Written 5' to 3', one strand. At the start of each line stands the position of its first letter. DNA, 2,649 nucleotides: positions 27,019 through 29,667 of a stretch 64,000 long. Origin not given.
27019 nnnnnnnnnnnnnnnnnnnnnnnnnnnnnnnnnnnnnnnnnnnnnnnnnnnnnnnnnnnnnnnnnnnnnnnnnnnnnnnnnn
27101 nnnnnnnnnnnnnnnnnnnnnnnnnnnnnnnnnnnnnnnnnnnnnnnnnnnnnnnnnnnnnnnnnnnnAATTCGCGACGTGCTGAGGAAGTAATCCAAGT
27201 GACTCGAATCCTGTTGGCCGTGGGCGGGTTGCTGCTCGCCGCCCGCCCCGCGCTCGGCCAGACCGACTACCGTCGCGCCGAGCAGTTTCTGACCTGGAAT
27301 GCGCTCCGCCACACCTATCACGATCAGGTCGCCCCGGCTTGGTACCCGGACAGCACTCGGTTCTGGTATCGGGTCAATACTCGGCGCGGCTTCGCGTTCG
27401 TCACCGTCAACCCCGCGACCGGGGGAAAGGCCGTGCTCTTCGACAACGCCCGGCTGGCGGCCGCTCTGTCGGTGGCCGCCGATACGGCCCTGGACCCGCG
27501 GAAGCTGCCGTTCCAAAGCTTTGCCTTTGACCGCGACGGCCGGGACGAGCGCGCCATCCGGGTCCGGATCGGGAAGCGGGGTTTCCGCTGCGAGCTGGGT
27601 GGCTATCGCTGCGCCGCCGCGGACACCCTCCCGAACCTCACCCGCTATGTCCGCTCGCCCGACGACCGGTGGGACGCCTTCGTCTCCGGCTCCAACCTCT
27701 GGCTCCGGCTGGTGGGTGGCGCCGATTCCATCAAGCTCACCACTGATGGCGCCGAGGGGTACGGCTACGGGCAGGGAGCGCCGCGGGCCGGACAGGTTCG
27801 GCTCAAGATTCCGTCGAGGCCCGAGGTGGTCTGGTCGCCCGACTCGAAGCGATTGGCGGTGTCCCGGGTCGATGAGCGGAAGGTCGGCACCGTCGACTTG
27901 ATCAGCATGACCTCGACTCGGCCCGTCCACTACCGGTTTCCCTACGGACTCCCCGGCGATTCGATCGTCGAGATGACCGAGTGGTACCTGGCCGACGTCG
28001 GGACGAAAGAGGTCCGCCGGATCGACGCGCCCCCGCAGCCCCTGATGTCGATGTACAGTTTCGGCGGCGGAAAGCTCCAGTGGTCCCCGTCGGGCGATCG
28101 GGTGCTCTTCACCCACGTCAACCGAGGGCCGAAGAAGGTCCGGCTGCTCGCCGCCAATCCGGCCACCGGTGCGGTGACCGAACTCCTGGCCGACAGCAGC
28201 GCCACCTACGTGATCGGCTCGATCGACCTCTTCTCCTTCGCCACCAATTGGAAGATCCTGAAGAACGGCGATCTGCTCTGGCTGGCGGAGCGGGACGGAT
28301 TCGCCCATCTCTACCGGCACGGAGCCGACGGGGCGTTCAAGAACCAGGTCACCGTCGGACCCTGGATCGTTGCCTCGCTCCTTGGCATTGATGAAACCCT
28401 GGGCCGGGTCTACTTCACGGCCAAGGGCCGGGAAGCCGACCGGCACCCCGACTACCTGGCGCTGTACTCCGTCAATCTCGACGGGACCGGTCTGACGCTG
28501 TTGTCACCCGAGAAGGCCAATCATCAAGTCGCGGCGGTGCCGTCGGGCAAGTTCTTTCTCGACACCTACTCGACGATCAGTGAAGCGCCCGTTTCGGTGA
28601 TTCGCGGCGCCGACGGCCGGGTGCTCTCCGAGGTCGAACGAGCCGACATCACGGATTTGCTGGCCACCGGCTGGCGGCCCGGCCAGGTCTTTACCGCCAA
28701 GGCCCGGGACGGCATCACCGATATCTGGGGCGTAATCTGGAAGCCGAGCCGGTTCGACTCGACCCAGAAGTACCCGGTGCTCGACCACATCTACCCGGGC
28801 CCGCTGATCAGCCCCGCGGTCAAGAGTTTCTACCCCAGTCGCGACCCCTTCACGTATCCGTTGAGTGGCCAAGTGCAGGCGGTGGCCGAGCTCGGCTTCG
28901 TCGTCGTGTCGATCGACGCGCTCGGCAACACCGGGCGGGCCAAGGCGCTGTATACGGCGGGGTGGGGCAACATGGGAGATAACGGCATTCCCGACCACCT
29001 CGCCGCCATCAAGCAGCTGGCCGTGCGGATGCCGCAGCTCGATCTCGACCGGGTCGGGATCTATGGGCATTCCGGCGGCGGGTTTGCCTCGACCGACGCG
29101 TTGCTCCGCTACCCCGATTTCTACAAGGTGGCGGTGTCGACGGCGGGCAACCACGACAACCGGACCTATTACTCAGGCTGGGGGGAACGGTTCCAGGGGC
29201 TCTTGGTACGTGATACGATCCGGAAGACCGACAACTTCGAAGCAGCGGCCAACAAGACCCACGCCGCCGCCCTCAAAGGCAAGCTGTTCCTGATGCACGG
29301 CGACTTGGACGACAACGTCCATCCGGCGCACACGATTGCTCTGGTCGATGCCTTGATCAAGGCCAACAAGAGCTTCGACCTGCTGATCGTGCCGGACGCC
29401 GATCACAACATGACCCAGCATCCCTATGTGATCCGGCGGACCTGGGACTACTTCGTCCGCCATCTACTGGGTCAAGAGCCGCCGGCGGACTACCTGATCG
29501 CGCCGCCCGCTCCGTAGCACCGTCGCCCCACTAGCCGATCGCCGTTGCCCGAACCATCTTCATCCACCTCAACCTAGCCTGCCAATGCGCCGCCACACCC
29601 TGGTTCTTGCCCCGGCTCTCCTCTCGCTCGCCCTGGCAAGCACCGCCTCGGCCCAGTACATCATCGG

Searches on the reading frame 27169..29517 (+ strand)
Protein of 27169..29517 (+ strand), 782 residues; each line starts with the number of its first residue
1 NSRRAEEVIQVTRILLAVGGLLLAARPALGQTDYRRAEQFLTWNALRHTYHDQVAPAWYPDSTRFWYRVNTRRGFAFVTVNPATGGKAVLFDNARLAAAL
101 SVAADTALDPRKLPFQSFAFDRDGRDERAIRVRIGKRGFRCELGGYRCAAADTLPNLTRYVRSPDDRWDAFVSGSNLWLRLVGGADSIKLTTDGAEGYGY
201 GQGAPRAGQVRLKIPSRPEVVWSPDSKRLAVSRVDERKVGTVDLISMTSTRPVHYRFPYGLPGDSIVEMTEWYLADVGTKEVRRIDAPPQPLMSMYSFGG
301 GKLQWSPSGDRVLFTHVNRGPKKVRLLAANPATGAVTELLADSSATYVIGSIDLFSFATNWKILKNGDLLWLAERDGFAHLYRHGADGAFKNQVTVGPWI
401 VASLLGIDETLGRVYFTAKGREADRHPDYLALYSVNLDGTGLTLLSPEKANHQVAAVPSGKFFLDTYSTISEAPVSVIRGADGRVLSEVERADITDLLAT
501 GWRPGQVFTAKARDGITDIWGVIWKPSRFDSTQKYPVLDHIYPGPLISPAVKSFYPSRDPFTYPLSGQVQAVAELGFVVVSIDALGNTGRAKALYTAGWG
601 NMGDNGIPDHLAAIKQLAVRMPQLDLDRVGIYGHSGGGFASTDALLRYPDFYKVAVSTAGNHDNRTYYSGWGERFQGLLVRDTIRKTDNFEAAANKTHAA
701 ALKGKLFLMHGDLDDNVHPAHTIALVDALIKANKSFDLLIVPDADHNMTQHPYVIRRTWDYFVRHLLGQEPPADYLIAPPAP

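Call 60: search_protein_families(library=pfam, proteins=[window:27169-29517:+], max_evalue=0.0001)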
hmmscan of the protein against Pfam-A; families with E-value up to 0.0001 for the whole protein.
window:27169-29517:+ (782 aa): 3 families
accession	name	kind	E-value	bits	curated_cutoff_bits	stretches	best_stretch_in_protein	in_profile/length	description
PF00930.27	DPPIV_N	-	3.9e-43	148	22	1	161-471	49-351/354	Dipeptidyl peptidase IV (DPP IV) N-terminal region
PF00326.27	Peptidase_S9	-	4.4e-41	141.1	22.6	1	566-766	4-210/213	Prolyl oligopeptidase family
PF12146.15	Hydrolase_4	-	1.1e-05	25.3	27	0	569-669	24-120/239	Serine aminopeptidase, S33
